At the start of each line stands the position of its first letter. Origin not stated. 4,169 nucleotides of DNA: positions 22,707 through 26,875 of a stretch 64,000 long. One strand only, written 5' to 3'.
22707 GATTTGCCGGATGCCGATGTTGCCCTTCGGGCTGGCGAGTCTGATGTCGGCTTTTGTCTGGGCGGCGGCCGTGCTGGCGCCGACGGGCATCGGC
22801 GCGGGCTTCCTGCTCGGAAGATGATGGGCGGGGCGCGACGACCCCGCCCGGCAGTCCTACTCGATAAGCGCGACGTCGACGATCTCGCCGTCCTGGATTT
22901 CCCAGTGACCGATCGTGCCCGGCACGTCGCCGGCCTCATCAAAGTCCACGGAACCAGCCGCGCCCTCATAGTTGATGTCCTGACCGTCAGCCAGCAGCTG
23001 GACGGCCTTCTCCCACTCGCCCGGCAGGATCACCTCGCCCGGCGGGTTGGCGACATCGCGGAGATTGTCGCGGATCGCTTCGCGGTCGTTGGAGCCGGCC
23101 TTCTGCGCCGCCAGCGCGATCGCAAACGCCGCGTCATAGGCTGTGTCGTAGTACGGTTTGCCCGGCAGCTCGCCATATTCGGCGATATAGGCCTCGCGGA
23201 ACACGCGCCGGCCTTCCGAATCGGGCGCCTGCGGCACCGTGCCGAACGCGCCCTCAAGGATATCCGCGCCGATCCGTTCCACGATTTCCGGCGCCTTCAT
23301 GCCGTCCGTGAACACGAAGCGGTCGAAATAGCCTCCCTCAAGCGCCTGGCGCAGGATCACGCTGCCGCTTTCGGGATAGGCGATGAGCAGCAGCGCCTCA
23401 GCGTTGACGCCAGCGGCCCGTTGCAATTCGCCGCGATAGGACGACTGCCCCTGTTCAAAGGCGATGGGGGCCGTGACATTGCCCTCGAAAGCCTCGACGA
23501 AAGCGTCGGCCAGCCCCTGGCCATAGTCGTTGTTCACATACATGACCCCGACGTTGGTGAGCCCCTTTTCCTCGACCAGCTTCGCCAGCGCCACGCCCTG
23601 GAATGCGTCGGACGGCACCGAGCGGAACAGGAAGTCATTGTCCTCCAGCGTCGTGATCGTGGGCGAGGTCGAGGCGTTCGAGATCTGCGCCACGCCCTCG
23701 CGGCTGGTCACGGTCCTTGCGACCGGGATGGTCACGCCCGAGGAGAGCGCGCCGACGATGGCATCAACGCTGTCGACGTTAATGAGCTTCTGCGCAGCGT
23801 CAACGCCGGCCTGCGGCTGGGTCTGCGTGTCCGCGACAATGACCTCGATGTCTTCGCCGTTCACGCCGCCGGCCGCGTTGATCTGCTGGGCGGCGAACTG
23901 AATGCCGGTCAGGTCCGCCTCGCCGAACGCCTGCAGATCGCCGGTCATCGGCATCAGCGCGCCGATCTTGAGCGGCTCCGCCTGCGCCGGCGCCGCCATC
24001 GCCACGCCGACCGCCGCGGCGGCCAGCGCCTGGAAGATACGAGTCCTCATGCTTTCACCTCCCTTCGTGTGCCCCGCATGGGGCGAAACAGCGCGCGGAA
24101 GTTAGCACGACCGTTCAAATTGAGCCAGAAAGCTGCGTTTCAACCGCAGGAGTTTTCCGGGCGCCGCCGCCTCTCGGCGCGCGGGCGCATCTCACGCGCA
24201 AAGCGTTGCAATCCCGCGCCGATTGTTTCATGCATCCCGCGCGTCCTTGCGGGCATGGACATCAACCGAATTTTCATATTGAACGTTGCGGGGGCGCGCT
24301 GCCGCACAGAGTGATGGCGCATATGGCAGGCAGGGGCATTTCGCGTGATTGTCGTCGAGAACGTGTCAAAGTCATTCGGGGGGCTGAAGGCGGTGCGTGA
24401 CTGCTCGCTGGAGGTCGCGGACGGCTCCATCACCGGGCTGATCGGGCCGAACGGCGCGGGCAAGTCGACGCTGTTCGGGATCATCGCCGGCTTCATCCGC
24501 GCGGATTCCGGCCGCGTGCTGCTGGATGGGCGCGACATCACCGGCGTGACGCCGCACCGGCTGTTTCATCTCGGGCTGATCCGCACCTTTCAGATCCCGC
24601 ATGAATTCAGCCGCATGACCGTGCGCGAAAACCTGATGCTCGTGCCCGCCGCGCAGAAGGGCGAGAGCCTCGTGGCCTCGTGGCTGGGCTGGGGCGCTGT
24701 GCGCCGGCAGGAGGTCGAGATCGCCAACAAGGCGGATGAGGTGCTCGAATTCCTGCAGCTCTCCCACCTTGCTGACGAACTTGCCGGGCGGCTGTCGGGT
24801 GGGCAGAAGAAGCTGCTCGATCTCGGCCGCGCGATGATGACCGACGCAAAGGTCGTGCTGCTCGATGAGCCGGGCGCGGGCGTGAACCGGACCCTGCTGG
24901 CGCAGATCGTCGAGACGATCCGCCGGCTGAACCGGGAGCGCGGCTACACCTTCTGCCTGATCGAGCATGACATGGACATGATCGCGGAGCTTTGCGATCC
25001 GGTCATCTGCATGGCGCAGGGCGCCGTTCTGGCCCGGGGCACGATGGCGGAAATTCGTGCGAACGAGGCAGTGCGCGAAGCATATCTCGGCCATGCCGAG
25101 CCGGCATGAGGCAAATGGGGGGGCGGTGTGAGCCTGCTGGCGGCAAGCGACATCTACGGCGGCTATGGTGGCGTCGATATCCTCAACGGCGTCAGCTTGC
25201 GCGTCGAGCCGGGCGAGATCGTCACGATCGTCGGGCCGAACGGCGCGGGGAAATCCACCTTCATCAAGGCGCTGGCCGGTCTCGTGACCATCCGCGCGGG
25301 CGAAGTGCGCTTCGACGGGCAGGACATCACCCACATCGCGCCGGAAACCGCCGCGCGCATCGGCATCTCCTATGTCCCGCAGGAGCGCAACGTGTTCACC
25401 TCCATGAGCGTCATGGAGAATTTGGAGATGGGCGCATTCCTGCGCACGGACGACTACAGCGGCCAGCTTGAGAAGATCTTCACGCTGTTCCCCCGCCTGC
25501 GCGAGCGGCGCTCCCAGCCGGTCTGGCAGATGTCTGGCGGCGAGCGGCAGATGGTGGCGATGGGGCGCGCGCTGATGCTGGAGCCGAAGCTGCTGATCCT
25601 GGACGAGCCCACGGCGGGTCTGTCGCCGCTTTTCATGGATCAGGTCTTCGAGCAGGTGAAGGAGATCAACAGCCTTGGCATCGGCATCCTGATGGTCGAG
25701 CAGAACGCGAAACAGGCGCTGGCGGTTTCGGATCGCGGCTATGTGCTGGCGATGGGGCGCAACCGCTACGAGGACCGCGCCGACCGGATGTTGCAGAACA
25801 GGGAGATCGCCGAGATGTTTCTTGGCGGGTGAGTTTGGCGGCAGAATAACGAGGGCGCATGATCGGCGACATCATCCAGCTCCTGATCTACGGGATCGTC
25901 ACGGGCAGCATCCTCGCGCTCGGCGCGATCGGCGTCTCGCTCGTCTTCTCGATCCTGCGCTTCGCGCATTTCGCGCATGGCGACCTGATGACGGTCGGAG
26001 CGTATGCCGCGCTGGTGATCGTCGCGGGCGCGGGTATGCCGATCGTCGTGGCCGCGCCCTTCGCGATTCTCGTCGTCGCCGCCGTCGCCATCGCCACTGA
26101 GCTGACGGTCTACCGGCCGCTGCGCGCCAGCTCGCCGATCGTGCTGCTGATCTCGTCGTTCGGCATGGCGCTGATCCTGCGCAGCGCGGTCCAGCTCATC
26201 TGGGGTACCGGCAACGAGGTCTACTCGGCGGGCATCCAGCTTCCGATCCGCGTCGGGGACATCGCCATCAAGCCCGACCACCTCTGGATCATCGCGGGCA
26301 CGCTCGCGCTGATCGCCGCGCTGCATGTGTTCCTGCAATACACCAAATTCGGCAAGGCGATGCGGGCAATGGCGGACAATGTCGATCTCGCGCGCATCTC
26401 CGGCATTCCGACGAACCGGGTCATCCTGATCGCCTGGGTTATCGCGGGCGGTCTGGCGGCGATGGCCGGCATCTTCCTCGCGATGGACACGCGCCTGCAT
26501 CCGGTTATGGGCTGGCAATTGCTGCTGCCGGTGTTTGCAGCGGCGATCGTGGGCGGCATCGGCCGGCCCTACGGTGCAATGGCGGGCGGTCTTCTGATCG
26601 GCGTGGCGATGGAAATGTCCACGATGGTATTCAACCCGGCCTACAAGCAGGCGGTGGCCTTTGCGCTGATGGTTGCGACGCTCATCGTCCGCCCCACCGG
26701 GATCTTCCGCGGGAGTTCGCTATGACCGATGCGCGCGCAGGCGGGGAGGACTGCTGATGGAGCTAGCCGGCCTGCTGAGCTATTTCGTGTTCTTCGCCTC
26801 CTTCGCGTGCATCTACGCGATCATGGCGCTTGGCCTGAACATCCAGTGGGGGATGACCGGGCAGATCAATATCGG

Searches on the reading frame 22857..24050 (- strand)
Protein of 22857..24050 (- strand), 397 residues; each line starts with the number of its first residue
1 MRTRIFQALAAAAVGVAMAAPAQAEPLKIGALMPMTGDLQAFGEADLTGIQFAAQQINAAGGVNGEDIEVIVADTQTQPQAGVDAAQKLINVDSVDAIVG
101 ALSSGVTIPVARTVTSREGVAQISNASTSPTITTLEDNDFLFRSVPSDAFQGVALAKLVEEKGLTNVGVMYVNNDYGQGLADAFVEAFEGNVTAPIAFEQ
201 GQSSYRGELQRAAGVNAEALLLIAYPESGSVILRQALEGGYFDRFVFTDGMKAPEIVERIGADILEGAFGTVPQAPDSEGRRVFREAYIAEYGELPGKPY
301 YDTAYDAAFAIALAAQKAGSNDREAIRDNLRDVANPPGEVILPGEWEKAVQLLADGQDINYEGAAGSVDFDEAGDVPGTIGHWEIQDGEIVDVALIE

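Call 80: search_protein_families(library=pfam, proteins=[window:22857-24050:-], max_evalue=0.00001)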
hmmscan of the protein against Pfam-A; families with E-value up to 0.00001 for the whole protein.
window:22857-24050:- (397 aa): 3 families
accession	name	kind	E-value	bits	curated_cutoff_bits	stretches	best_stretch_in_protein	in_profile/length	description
PF13458.12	Peripla_BP_6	-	1.3e-52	180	31.7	1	26-333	1-311/343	Periplasmic binding protein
PF01094.35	ANF_receptor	-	5.4e-45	154.4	25.4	1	49-379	5-344/353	Receptor family ligand binding region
PF13433.12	Peripla_BP_5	-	4.7e-14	52.7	27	1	27-104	1-78/363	Periplasmic binding protein domain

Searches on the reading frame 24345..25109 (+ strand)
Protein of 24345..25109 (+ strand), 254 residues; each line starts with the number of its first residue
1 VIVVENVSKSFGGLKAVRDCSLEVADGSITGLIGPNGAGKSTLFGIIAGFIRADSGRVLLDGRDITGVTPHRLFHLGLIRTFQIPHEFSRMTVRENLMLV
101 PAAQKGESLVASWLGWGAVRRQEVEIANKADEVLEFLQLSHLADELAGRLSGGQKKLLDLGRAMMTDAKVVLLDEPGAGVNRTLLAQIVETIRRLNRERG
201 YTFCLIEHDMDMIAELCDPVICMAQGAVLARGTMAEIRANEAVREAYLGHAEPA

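Call 80: search_protein_families(library=pfam, proteins=[window:24345-25109:+], max_evalue=0.00001)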
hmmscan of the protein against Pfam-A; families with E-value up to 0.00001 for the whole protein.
window:24345-25109:+ (254 aa): 3 families
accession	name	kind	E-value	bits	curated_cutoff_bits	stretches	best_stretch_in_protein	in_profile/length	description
PF00005.33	ABC_tran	-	5e-31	108.6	25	1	18-176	2-135/137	ABC transporter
PF12399.14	BCA_ABC_TP_C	-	7.4e-11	41.9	25.5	1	228-252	2-26/27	Branched-chain amino acid ATP-binding cassette transporter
PF13304.12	AAA_21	-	2.1e-10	41.6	27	0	29-53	1-25/304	AAA domain, putative AbiEii toxin, Type IV TA system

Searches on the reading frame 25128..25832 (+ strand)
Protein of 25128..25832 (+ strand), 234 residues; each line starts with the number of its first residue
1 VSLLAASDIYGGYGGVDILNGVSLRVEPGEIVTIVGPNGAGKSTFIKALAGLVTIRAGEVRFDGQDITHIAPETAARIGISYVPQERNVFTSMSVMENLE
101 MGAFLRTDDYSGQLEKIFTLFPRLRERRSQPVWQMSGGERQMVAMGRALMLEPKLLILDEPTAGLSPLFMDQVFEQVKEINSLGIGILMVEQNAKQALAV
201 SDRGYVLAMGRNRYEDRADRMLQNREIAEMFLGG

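Call 80: search_protein_families(library=pfam, proteins=[window:25128-25832:+], max_evalue=0.00001)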
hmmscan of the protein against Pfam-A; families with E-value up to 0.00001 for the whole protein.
window:25128-25832:+ (234 aa): 2 families
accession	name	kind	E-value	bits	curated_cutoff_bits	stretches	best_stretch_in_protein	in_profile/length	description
PF00005.33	ABC_tran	-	2.5e-35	122.5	25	1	19-163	1-137/137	ABC transporter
PF13304.12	AAA_21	-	1.9e-11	45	27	0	32-81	2-63/304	AAA domain, putative AbiEii toxin, Type IV TA system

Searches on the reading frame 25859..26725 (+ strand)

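Call 80: search_protein_families(library=pfam, proteins=[window:25859-26725:+], max_evalue=0.00001)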
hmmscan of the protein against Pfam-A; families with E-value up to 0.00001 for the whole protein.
window:25859-26725:+ (288 aa): 1 family
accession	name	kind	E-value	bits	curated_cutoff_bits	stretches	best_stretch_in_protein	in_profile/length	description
PF02653.21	BPD_transp_2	-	1.9e-45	155.6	26.8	1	9-275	2-269/269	Branched-chain amino acid transport system / permease component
